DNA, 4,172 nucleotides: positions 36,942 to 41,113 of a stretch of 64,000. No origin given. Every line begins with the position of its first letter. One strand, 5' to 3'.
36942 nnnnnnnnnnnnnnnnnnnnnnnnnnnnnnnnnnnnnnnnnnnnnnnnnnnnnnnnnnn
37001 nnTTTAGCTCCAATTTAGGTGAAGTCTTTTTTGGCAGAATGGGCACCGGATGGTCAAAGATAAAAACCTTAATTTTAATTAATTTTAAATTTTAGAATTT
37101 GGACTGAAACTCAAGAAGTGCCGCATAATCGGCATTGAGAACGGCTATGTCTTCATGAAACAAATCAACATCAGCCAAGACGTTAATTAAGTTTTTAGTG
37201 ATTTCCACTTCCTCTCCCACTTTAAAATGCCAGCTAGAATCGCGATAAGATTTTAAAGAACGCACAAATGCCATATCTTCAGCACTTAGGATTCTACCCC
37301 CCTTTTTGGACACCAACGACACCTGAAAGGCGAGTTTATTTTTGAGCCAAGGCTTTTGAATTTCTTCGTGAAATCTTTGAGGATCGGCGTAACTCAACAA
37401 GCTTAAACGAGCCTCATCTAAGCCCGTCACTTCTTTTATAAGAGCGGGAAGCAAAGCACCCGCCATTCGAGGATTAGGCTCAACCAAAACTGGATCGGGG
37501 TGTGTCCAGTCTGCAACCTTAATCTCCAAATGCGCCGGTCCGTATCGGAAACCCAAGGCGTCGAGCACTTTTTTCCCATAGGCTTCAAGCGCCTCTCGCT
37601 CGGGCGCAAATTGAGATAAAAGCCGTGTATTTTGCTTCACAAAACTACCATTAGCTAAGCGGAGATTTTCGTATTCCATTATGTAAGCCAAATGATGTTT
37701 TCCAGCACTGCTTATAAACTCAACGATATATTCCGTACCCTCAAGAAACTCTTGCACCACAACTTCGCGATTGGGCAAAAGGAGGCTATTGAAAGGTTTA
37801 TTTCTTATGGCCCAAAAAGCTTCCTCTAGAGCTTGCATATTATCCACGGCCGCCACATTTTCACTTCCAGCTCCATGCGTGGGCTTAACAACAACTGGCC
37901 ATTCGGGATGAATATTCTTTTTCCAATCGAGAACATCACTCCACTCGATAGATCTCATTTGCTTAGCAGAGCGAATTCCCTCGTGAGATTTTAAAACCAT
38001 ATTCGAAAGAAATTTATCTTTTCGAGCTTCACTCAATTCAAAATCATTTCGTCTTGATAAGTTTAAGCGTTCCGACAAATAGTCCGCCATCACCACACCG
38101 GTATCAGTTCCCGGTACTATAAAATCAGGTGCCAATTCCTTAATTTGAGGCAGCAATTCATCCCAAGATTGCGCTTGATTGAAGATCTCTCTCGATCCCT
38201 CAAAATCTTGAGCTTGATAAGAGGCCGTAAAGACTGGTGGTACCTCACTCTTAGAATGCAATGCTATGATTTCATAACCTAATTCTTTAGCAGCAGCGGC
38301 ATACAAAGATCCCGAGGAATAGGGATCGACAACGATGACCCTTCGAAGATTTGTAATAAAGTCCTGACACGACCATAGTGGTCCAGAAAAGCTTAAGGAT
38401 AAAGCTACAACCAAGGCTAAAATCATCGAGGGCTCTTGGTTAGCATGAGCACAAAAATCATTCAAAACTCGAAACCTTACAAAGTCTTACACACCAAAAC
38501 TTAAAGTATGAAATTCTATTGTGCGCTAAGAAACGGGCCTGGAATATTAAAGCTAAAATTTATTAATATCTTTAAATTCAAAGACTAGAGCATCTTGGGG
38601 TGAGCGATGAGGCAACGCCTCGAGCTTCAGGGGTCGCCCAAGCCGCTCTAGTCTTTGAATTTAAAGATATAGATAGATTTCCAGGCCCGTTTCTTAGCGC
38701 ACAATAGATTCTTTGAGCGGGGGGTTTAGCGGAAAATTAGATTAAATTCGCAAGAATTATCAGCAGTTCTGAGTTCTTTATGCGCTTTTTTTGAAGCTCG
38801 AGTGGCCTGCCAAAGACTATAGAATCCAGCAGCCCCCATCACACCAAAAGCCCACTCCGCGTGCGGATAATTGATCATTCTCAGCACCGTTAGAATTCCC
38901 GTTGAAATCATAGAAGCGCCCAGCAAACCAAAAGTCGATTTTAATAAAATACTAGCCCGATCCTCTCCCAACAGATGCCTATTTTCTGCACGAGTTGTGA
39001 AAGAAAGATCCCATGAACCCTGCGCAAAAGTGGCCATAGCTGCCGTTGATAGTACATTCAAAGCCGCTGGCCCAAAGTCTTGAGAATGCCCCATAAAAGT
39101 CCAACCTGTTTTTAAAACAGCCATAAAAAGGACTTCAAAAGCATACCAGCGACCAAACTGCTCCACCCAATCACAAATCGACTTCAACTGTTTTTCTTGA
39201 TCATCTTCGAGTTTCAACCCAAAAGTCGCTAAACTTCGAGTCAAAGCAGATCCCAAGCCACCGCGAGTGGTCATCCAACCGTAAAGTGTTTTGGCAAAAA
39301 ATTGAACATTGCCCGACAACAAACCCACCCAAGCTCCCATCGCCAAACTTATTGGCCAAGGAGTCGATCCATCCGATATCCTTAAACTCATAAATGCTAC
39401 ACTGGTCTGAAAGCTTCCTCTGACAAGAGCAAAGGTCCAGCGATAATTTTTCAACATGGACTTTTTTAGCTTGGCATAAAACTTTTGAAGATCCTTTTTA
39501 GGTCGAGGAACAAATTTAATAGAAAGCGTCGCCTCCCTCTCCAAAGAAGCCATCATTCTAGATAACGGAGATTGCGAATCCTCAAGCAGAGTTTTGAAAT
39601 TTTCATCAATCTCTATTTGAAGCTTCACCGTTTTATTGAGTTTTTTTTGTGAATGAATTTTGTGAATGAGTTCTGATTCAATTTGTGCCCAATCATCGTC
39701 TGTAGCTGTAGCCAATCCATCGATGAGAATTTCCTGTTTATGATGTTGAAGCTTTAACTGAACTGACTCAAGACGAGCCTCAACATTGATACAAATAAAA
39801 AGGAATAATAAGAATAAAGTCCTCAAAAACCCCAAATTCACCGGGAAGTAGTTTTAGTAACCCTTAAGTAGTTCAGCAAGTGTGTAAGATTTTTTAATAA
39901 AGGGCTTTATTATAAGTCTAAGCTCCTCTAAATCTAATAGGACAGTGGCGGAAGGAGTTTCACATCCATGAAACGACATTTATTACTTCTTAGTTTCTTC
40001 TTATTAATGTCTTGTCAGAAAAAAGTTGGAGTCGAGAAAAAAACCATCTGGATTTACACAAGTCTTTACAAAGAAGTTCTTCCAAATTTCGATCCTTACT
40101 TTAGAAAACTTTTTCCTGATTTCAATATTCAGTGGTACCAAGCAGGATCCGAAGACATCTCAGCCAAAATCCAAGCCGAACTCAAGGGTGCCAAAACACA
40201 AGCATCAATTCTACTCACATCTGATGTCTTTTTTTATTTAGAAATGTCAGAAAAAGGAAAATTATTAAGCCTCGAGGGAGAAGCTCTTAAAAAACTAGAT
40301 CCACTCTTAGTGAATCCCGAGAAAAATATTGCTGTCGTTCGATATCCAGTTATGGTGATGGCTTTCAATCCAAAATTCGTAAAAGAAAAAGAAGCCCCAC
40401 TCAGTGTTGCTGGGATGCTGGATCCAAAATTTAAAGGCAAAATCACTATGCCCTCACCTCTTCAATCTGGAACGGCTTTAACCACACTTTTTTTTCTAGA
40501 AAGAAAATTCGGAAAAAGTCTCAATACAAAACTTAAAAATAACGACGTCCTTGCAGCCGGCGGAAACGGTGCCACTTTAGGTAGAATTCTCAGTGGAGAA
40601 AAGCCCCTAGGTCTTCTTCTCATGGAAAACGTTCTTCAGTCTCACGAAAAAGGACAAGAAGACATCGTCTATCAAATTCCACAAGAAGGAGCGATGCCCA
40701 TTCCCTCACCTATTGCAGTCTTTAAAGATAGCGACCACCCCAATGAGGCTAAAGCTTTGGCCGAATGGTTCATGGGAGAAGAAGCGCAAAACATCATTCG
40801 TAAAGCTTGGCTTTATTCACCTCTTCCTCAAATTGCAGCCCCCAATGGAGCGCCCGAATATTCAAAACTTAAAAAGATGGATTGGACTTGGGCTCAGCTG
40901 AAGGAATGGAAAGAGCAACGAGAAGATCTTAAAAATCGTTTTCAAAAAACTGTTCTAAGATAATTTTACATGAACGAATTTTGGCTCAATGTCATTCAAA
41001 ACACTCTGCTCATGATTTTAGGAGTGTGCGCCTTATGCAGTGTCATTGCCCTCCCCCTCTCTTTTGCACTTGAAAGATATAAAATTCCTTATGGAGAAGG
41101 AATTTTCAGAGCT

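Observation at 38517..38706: Second copy differs by about 18 substitutions, five of them compensatory base-pair swaps: the structure is under selection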

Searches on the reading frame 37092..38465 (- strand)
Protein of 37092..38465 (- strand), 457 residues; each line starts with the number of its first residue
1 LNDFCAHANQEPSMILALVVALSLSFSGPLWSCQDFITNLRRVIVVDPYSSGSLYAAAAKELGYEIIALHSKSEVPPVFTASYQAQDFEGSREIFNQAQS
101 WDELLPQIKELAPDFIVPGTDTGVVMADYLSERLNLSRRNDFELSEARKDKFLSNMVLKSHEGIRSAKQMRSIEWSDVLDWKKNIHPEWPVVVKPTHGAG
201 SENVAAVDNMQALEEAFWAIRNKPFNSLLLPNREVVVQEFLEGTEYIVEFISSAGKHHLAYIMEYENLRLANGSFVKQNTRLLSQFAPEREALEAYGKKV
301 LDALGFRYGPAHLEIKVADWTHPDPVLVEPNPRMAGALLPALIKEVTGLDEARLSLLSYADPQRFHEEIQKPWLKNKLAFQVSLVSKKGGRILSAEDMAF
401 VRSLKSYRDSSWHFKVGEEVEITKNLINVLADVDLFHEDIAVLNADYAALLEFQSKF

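Call 18: search_protein_families(library=pfam, proteins=[window:37092-38465:-], max_evalue=0.01)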
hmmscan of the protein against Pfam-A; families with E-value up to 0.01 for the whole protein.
window:37092-38465:- (457 aa): 2 families
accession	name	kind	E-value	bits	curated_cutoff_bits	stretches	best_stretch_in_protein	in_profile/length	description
PF13535.11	ATP-grasp_4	-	1.9e-15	57.3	27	1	189-337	3-156/160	ATP-grasp domain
PF02655.19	ATP-grasp_3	-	5e-07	30.4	23.2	1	187-262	30-91/160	ATP-grasp domain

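Call 58: find_encoding_contigs(protein=window:37092-38465:-, flank=3000, max_places=10)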
Protein window:37092-38465:- (457 aa): 1 contig read that carries it; 1 place shown.
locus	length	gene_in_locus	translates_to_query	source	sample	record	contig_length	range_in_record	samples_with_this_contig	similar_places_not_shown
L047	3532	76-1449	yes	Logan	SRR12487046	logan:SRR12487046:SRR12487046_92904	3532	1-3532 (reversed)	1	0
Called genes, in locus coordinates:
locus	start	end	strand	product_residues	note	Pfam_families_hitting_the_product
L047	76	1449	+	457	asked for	PF02655:ATP-grasp_3 (weak), PF13535:ATP-grasp_4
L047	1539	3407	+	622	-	PF17820:PDZ_6, PF03572:Peptidase_S41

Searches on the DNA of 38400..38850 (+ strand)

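Call 10: search_rna_families(source=window, start=38400, end=38850, threshold=evalue, max_evalue=10)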
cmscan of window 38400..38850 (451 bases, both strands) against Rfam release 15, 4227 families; matches with E-value up to 10: 7.
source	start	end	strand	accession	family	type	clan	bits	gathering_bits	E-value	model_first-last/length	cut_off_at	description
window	38528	38695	+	RF04153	MIR856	Gene; miRNA;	-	31.7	297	7.5e-06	1-258/258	no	MIR856 microRNA precursor family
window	38512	38711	+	RF04278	MIR4372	Gene; miRNA;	CL00145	28.5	100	0.006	1-123/123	no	MIR4372 microRNA precursor family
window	38561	38675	+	RF04170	MIR7723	Gene; miRNA;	-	25.1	200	0.0063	1-235/235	no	MIR7723 microRNA precursor family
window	38578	38658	-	RF03468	mir-2830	Gene; miRNA;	-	24.6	70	0.011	1-76/76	no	mir-2830 microRNA precursor family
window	38544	38682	+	RF03922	MIR2119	Gene; miRNA;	-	23.9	73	0.79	1-188/188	no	MIR2119 microRNA precursor family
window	38448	38525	-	RF01455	DPB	Cis-reg;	-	18.9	40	2.4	1-86/86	no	Stem loopII regulatory element in POLB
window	38753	38814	-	RF02275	Hammerhead_HH9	Gene; ribozyme;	CL00010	12.6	52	4.9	1-77/77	no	Hammerhead ribozyme HH9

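Call 62: search_dna_similar(query=window:38517-38706:+, collection=plasmids, mode=distant, max_evalue=0.01, max_rows=10)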
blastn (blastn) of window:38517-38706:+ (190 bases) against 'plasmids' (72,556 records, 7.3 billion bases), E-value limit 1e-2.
No match.

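Call 63: search_dna_similar(query=window:38517-38706:+, collection=phages, mode=distant, max_evalue=0.01, max_rows=10)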
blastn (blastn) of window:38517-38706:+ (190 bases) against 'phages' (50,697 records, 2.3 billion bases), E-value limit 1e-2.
No match.

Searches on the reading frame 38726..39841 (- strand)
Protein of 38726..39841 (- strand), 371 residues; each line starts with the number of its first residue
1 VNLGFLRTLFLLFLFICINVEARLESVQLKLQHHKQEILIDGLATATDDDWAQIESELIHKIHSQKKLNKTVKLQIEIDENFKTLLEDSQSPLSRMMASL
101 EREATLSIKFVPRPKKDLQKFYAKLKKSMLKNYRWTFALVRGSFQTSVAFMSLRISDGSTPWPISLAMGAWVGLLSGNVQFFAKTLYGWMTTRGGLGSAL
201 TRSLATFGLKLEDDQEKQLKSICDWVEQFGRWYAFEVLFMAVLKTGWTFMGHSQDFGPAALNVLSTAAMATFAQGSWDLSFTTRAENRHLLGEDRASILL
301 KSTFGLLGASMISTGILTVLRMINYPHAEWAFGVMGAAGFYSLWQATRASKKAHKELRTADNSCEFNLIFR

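Call 18: search_protein_families(library=pfam, proteins=[window:38726-39841:-], max_evalue=0.01)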
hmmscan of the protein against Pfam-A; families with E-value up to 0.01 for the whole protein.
window:38726-39841:- (371 aa): 0 families

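Call 24: find_encoding_contigs(protein=window:38726-39841:-, flank=10000, max_places=10)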
Protein window:38726-39841:- (371 aa): 3 contigs read that carry it; 3 places shown.
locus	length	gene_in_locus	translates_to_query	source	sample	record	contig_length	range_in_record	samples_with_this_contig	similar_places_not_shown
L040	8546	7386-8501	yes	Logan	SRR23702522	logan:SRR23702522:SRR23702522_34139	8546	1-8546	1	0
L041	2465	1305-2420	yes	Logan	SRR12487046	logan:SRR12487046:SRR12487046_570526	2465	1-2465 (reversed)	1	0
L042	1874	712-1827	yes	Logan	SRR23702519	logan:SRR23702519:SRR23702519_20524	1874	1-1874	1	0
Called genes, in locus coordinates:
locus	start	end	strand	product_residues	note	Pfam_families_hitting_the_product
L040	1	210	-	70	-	?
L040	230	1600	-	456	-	PF02347:GDC-P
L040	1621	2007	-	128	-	PF01597:GCV_H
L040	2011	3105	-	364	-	PF01571:GCV_T, PF08669:GCV_T_C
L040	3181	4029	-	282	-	-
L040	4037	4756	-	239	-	PF00005:ABC_tran, PF13304:AAA_21 (faint)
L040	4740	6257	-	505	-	PF00528:BPD_transp_1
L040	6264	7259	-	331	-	PF01547:SBP_bac_1, PF13531:SBP_bac_11, PF13416:SBP_bac_8, PF13343:SBP_bac_6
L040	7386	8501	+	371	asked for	-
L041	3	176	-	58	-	?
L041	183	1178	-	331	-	PF01547:SBP_bac_1, PF13531:SBP_bac_11, PF13416:SBP_bac_8, PF13343:SBP_bac_6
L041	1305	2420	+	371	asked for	-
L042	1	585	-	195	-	?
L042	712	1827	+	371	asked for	-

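Call 28: find_homologous_proteins(query=window:38726-39841:-, max_evalue=1e-20)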
Query window:38726-39841:- (371 aa): 1 proteins with E <= 1e-20 among 6419 candidates.
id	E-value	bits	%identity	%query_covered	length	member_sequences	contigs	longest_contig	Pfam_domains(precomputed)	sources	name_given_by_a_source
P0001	7.3e-245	829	100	100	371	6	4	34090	-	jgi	jgi:hypothetical protein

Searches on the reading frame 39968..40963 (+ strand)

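Call 18: search_protein_families(library=pfam, proteins=[window:39968-40963:+], max_evalue=0.01)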
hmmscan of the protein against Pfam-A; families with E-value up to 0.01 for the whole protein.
window:39968-40963:+ (331 aa): 4 families
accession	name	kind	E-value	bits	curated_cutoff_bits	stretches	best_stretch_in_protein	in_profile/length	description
PF13343.11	SBP_bac_6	-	1.9e-19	70.6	24.6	1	92-306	23-239/245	Bacterial extracellular solute-binding protein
PF13531.11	SBP_bac_11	-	5.9e-14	52.8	25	1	96-280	65-224/227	Bacterial extracellular solute-binding protein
PF01547.30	SBP_bac_1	-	2.2e-13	51.3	26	1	41-274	14-306/307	Bacterial extracellular solute-binding protein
PF13416.11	SBP_bac_8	-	3.1e-12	47.3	27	1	47-300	8-273/279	Bacterial extracellular solute-binding protein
